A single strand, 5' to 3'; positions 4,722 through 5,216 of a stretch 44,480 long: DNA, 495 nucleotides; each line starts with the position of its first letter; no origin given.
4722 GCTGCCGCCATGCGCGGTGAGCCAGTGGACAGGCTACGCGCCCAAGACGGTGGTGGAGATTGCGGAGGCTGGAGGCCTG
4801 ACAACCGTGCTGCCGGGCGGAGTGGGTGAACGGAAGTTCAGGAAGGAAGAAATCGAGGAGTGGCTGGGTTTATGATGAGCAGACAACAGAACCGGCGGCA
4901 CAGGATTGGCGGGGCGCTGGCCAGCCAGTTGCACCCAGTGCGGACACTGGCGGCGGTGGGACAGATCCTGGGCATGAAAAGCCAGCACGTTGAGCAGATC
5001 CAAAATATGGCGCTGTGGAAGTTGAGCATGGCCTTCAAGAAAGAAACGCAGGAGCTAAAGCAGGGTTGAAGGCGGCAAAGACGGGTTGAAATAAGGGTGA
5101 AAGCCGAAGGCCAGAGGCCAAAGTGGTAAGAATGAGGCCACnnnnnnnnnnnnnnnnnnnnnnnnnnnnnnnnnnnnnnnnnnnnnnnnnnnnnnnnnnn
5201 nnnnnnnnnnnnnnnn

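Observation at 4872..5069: Free-standing sigma-70 region 4.2 look-alike encoded between the terminase and portal genes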

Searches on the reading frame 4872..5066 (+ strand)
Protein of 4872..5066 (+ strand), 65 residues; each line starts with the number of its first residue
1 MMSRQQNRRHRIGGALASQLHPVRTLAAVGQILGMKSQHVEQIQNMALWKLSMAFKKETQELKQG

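Call 3: search_protein_families(library=pfam, proteins=[window:4872-5066:+], max_evalue=10)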
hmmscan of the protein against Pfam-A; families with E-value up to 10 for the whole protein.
window:4872-5066:+ (65 aa): 1 family
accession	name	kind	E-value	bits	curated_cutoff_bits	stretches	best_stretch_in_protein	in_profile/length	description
PF04545.22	Sigma70_r4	-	0.0021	17.9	24.1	1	24-51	21-48/50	Sigma-70, region 4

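Call 4: search_protein_families(library=phrogs, proteins=[window:4872-5066:+], max_evalue=1)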
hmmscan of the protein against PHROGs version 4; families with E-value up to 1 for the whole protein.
window:4872-5066:+ (65 aa): 0 families

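Call 7: search_dna_similar(query=window:4872-5066:+, collection=phages, mode=protein, max_evalue=10, max_rows=30)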
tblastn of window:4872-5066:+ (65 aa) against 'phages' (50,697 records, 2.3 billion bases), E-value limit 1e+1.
Records with a match: 1; places in all: 1; records where one place covers at least 80% of the query: 0.
Best place of each record, by identity: <60% 1.
By first word of the organism name: Vibrio 1.
By host as written in the record: Vibrio crassostreae 1.
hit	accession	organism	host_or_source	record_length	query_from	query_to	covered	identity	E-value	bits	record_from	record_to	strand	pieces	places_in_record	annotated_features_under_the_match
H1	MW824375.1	Vibrio phage 207E48.1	Vibrio crassostreae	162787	24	52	45%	48.3%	7e+0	29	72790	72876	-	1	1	hypothetical protein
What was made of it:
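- Tried and rejected: tblastn of the 65-aa protein against 50,697 phage records found nothing meaningful (call 7).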

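Call 9: find_homologous_proteins(query=window:4872-5066:+, max_evalue=1)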
Query window:4872-5066:+ (65 aa): 1 proteins with E <= 1 among 1 candidates.
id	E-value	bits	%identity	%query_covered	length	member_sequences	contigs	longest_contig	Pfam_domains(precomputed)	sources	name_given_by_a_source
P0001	5.8e-34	131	100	100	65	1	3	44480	-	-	-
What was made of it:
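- Tried and rejected: The word-index protein search found only the protein itself (call 9).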

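Call 11: find_encoding_contigs(protein=window:4872-5066:+, flank=10000)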
Protein window:4872-5066:+ (65 aa): 7 contigs read that carry it; 5 places shown.
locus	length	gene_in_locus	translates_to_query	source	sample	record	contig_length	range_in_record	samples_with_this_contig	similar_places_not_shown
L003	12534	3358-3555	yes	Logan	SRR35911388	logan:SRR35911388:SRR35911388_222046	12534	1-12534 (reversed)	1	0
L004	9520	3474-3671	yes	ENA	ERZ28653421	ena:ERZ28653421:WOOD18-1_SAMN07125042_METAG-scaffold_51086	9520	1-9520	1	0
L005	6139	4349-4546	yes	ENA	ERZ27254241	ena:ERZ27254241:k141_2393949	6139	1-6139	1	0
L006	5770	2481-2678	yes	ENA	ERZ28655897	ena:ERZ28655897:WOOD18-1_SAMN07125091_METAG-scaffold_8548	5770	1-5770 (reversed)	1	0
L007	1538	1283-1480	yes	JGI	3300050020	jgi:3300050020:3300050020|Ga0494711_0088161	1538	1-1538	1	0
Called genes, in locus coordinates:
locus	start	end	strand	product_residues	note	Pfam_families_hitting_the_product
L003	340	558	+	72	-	-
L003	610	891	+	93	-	-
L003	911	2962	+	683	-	-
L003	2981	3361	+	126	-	PF12728:HTH_17 (faint)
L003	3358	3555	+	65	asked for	-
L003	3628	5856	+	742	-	-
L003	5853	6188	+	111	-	-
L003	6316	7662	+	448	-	-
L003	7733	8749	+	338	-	PF17236:SU10_MCP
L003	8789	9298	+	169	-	-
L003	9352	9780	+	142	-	-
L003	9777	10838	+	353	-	-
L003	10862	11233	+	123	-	-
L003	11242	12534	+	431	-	?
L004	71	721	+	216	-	-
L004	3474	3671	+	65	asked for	-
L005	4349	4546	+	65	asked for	-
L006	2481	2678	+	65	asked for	-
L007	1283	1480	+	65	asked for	-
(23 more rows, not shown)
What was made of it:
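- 4872..5069 (+): Gene for the 65-aa stand-alone sigma-70 region-4.2-like HTH protein (P0001), stop codon included. The same 65-aa product is called on other contigs (call 11).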

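Call 16: search_solved_structures(query=window:4872-5066:+, max_evalue=10, show_alignments=3)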
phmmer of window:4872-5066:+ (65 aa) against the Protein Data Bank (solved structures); distinct sequences matched with E-value up to 10: 24.
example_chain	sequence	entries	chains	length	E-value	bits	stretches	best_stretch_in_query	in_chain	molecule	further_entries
7ww3_A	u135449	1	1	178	0.0089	19.7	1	27-54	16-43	Insulin-like growth factor 2 mRNA-binding protein 1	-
3krm_A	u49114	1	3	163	0.0094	19.6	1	27-54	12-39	Insulin-like growth factor 2 mRNA-binding protein 1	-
2n8l_A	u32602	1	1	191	0.0098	19.5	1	23-54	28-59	Insulin-like growth factor 2 mRNA-binding protein 1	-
2n8m_A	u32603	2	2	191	0.1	16.3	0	23-54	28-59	Insulin-like growth factor 2 mRNA-binding protein 1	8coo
4g6d_A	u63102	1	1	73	0.46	14.3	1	23-53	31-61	RNA polymerase sigma factor rpoD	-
1ku3_A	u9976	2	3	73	0.6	13.9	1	24-59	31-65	sigma factor sigA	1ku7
1rio_H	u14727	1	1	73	0.6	13.9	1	24-59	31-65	sigma factor SigA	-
5mfo_A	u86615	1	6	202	0.64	13.8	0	18-54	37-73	YIIIM3AIII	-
4db9_A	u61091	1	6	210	0.72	13.7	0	17-54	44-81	Armadillo repeat protein, YIIIM3AIII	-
3n97_A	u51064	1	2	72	0.77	13.6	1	24-57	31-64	RNA polymerase sigma factor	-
4g8x_A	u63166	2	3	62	0.78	13.6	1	23-51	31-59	RNA polymerase sigma factor rpoD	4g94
8oh7_A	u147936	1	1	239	0.8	13.6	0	19-54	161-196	Designed Armadillo repeat protein with four internal modules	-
6rol_A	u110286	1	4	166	0.84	13.5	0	27-49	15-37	Insulin-like growth factor 2 mRNA-binding protein 2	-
5aei_A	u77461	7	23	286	0.87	13.4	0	18-54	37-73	DESIGNED ARMADILLO REPEAT PROTEIN YIIIM5AII | YIIIM5AII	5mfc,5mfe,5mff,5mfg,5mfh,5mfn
7qnp_AAA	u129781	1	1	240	0.9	13.4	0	19-54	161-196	Designed Armadillo Repeat Protein N(A4)M4C(AII)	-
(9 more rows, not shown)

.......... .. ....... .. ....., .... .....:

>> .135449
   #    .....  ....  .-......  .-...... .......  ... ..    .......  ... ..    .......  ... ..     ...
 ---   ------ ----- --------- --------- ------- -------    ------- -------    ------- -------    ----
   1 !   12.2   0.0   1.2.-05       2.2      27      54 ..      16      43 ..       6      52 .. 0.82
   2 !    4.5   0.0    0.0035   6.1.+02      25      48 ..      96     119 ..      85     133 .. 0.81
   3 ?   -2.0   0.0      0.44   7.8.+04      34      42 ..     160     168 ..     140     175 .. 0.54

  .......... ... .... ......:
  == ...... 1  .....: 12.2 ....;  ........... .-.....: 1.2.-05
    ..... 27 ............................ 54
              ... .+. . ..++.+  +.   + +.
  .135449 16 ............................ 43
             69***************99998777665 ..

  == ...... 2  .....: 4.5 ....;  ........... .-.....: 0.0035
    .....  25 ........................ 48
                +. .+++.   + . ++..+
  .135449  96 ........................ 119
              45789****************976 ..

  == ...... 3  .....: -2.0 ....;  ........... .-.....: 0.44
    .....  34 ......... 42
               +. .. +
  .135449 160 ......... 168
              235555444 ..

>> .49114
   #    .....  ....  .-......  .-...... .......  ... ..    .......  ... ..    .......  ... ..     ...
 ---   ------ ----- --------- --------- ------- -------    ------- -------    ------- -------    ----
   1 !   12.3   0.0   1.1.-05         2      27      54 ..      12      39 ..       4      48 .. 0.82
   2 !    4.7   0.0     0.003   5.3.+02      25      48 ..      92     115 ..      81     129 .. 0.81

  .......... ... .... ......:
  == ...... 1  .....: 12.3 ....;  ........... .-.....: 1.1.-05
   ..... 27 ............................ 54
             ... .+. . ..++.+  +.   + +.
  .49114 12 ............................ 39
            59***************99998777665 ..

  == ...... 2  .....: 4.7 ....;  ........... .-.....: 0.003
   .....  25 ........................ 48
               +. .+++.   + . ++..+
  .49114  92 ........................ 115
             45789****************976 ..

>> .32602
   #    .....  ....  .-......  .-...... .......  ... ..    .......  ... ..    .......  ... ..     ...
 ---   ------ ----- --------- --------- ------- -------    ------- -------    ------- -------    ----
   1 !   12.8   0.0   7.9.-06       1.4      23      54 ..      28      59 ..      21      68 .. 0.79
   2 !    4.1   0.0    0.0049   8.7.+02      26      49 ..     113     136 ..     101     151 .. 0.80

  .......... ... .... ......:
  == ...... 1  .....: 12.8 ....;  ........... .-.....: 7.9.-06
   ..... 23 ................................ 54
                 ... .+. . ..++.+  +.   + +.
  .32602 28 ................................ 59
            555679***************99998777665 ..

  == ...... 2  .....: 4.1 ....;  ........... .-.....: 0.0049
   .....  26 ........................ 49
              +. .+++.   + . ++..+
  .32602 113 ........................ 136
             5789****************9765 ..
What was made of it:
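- The best single-sequence PDB hits were IGF2BP1 KH domains (E=0.009), matched over '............' against the GxxG loop (call 16).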

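Call 22: search_protein_families(library=ncbifam, proteins=[window:4872-5066:+], max_evalue=10)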
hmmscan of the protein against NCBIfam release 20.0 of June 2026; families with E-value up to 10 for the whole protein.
window:4872-5066:+ (65 aa): 4 families
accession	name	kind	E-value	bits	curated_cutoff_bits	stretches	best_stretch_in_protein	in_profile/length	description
NF005693.0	PRK07500.1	equivalog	0.0026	17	315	1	24-63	246-285/289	RNA polymerase factor sigma-32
NF005809.0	PRK07670.1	equivalog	0.013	15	326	1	25-59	220-254/255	FliA/WhiG family RNA polymerase sigma factor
NF004207.0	PRK05657.1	equivalog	0.05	12.9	394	1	22-59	284-321/329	RNA polymerase sigma factor RpoS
TIGR02394.1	rpoS_proteo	equivalog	0.063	12.8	378.7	1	21-59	240-278/285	RNA polymerase sigma factor RpoS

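Call 24: predict_structure(protein=window:4872-5066:+)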
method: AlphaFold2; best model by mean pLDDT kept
length: 65 residues; sequences in the alignment: 1
mean_pLDDT: 80.7   pTM: 0.52
mean pLDDT of the five models: 80.7, 72.7, 71.0, 70.4, 69.4
residues with pLDDT >= 90: 12; 70-90: 40; 50-70: 12; < 50: 1
segments of 3 or more residues with pLDDT < 50: none
pLDDT, mean of each block of 10 residues (from residue 1): 60 74 87 90 90 87 74
secondary structure, 60 per line:
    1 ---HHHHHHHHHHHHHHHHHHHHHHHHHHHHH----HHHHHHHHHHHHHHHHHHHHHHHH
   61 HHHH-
elements in order: H4-32 H37-64
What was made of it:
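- The single-sequence AF2 model gave a two-helix hairpin instead (call 24).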

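Call 25: search_protein_representatives(protein=window:4872-5066:+)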
Query: 65 residues. Proteins with E-value up to 0.001 (for the whole library): 7; up to 1e-10: 1; up to 1e-30: 1. The best 7 are listed.
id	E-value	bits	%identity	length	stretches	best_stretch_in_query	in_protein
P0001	1.8e-34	131.2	100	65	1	1-65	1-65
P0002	1.7e-05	40.7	44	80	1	6-62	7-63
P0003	2.2e-05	40.4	46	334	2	24-57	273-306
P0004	2.3e-05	40.3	36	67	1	5-59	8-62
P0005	1.4e-04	37.9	40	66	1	1-63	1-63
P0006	4.9e-04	36.1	40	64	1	8-56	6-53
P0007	6.6e-04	35.7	40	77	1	8-57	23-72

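Call 29: find_homologous_proteins(query=A1, max_evalue=10)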
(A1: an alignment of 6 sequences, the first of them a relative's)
Query A1 (6 sequences) (65 aa, profile of the alignment): 6 proteins with E <= 10 among 188 candidates.
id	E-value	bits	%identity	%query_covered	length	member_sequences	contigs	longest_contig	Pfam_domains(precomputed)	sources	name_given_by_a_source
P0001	3.6e-27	111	100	100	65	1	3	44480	-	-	-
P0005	7.8e-26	107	40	97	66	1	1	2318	-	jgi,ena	-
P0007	1.3e-24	103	41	75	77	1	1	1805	-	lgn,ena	-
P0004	4.0e-24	102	36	89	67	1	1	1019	-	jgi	jgi:DNA-directed RNA polymerase sigma subunit (sigma70/sigma32)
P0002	7.9e-23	97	45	85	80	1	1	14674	PF04545.23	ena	-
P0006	6.3e-21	91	41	68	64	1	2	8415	-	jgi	jgi:hypothetical protein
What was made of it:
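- Tried and rejected: Repeating it with the family alignment added no new members (call 29).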

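Call 30: find_encoding_contigs(protein=P0002, flank=10000, max_places=3)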
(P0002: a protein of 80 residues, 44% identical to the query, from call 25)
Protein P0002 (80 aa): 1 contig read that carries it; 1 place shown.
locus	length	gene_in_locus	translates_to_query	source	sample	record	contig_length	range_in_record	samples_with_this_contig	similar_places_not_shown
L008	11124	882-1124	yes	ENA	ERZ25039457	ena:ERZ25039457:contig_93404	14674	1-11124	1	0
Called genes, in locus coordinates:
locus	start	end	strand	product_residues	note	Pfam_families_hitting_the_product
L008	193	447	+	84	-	-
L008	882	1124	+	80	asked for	PF04545:Sigma70_r4 (weak)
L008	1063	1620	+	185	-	-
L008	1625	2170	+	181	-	-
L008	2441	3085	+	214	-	-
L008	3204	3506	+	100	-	-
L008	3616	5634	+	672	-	-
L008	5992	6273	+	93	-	-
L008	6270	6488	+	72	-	-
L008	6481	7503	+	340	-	-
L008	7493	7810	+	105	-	-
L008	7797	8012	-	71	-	-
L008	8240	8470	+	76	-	-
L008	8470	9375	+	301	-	-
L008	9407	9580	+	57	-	-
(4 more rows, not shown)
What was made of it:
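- On Pfam Sigma70_r4 (PF04545) domain: One member (P0002) carries a precomputed PF04545 hit, marked weak (calls 29, 30).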

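Call 31: find_encoding_contigs(protein=P0006, flank=10000, max_places=3)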
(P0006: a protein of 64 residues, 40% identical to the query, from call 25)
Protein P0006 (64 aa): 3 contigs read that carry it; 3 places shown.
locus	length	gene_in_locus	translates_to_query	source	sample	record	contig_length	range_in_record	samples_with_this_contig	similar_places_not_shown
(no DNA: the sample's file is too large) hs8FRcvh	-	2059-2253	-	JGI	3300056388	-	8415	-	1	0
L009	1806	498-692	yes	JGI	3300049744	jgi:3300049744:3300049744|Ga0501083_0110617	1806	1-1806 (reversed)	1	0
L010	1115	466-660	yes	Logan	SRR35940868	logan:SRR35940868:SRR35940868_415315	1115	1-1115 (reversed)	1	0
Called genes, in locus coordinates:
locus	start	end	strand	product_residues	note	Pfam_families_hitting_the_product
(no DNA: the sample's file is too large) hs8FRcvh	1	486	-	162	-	?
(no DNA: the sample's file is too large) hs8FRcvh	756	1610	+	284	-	PF00589:Phage_integrase (weak)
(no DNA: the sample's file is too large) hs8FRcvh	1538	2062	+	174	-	-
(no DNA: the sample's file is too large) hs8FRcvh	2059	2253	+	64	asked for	-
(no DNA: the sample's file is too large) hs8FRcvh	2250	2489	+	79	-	-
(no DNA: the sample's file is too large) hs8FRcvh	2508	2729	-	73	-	PF13560:HTH_31, PF01381:HTH_3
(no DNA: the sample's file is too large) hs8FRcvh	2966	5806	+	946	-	PF03412:Peptidase_C39 (weak), PF25023:TEN_YD-shell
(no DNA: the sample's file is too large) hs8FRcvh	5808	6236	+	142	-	PF15568:Imm39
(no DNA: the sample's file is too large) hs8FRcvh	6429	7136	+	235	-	-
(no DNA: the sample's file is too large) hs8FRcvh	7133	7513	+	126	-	-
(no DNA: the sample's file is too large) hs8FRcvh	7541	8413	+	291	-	?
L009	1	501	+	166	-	?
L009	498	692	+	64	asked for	-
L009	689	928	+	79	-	-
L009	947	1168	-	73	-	PF13560:HTH_31, PF01381:HTH_3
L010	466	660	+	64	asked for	-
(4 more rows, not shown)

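Call 32: find_encoding_contigs(protein=P0005, flank=5000, max_places=3)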
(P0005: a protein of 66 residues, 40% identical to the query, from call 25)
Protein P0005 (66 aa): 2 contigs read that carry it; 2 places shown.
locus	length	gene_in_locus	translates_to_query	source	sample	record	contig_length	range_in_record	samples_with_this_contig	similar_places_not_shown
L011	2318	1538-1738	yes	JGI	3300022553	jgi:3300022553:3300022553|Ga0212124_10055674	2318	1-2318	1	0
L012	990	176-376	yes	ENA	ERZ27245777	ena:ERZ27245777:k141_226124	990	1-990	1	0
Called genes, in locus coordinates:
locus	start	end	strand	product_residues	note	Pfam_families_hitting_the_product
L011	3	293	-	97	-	?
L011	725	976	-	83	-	-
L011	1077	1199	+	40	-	-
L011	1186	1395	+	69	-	-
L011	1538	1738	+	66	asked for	-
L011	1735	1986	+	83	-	-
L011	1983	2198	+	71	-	-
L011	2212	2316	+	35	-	?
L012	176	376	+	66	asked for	-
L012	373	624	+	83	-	-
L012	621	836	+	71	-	-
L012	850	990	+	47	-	?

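Call 33: find_encoding_contigs(protein=P0007, flank=5000, max_places=3)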
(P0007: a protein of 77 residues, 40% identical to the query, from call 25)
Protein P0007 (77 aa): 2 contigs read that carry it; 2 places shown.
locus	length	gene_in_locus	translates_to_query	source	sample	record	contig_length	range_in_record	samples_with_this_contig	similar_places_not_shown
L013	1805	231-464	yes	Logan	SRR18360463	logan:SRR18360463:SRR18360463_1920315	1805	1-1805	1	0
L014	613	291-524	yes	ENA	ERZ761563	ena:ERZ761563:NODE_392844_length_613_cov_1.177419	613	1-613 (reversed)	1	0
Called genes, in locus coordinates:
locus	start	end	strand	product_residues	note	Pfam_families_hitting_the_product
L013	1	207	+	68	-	?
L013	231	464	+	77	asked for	-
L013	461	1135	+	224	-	-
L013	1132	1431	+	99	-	-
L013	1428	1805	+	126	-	?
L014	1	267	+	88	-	?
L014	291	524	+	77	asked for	-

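Call 36: search_solved_structures(query=A1, max_evalue=10, show_alignments=3)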
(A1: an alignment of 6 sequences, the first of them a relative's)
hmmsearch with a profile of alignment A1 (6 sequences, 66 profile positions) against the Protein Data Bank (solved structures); distinct sequences matched with E-value up to 10: 87 (the best 60 are shown).
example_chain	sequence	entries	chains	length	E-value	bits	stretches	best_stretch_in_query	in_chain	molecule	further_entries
8vd6_A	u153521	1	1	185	5.7e-08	35.4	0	25-43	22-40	CAP REPEAT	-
4g6d_A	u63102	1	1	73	1.7e-06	30.7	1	25-53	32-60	RNA polymerase sigma factor rpoD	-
4g8x_A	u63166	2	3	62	2.1e-06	30.4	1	25-52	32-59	RNA polymerase sigma factor rpoD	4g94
8x6f_E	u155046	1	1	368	4.7e-06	29.2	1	25-53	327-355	RNA polymerase sigma factor SigA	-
7ckq_F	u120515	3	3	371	1.8e-05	27.4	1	25-53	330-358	RNA polymerase sigma factor SigA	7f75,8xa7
3n97_A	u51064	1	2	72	9.2e-05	25.1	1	26-53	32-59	RNA polymerase sigma factor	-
1ku3_A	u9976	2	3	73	9.8e-05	25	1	26-52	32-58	sigma factor sigA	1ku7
1rio_H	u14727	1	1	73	0.00012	24.8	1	26-52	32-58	sigma factor SigA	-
3dxj_F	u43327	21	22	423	0.00029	23.5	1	26-52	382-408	RNA polymerase pricipal sigma factor (RpoD); CHAIN F, P | RNA polymerase sigma factor | RNA polymerase sigma factor SigA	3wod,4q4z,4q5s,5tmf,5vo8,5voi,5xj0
1iw7_F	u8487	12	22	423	0.00029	23.5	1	26-52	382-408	RNA polymerase sigma-70 subunit | principal sigma factor | DNA-directed RNA polymerase sigma chain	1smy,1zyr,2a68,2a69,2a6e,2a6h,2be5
9ujk_F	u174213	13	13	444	0.00029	23.5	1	26-52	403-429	RNA polymerase sigma factor SigA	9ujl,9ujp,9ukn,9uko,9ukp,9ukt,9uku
4g7h_F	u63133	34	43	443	0.00032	23.4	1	26-52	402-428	RNA polymerase sigma factor | DNA directed RNA polymerase sigma factor A | RNA polymerase sigma factor SigA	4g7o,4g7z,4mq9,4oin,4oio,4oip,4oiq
5x21_F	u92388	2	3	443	0.00032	23.4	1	26-52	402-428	RNA polymerase sigma factor SigA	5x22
9fo6_F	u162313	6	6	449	0.00034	23.3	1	26-52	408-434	RNA polymerase sigma factor SigA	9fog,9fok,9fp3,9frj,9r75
8h3v_G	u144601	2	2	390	0.00039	23.1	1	24-52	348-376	RNA polymerase sigma factor SigA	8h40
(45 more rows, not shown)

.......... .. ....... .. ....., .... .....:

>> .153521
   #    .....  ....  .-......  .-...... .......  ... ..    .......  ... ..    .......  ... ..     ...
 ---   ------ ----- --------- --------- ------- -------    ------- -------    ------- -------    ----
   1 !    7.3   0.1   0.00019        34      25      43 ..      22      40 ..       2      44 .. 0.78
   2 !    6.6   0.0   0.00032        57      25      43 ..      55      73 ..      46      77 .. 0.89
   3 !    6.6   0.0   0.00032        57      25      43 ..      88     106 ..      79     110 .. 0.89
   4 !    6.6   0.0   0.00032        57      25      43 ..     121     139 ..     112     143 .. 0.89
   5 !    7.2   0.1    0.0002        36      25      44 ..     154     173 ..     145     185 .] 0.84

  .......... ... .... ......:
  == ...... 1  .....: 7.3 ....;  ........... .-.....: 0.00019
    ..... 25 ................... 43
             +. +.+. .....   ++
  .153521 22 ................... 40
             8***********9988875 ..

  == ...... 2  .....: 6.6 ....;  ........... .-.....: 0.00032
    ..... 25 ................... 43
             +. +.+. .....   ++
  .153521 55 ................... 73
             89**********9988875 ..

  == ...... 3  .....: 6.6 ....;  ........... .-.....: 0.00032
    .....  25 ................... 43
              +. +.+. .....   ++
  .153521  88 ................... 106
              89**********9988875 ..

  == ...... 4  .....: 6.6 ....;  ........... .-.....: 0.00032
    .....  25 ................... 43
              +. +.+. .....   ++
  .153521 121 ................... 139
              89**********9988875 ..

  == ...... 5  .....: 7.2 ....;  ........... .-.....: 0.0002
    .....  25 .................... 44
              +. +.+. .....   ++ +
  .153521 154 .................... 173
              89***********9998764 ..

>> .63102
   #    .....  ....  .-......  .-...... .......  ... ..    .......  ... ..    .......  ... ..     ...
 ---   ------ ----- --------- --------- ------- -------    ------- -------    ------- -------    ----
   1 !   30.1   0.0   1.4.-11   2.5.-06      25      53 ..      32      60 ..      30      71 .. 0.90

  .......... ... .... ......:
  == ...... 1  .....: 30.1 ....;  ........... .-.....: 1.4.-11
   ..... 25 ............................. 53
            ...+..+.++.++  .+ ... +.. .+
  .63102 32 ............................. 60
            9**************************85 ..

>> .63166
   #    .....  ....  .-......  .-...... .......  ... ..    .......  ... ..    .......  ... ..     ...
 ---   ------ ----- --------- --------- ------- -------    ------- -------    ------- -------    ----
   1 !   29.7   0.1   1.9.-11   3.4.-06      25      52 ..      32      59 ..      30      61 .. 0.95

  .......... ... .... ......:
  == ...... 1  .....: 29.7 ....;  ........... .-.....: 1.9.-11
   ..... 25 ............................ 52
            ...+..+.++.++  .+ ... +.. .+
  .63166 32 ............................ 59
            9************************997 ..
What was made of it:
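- On KH domain: The KH hits vanish with the family profile (call 36).
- Checked: The family profile against PDB hits sigma-A/RpoD region 4 chains at E=1.7e-6 to 1e-3 (call 36).
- The family profile against PDB hits sigma-A/RpoD region 4 at E=1.7e-6 (call 36). The KH hit disappears with the family profile (call 36).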

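Call 37: search_protein_families(library=pfam, alignment_id=A1, max_evalue=1)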
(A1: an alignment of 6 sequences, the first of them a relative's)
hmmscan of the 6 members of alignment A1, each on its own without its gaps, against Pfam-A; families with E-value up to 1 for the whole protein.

A. member 1, P0001 (65 aa): 1 family
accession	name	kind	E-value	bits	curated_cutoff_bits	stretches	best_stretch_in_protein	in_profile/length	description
PF04545.22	Sigma70_r4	-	0.0021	17.9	24.1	1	24-51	21-48/50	Sigma-70, region 4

B. families by the number of members that match (of 6 scanned): 5 families
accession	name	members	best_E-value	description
PF04545.22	Sigma70_r4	4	2.2e-07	Sigma-70, region 4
PF16509.11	KORA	1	0.0053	TrfB plasmid transcriptional repressor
PF01466.24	Skp1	1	0.022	Skp1 family, dimerisation domain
PF20813.2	FhbB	1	0.051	Factor H binding protein B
PF22448.1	RepB_primase_C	1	0.081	RepB DNA-primase C-terminal helical domain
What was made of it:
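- On Pfam Sigma70_r4 (PF04545) domain: Four of six family members match, best E=2.2e-7 (call 37).
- On ECF-type region 4 (Sigma70_r4_2): No Sigma70_r4_2 hit (calls 3, 37).
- Checked: At family level, 4 of 6 members hit Sigma70_r4, best E=2.2e-7 (call 37).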
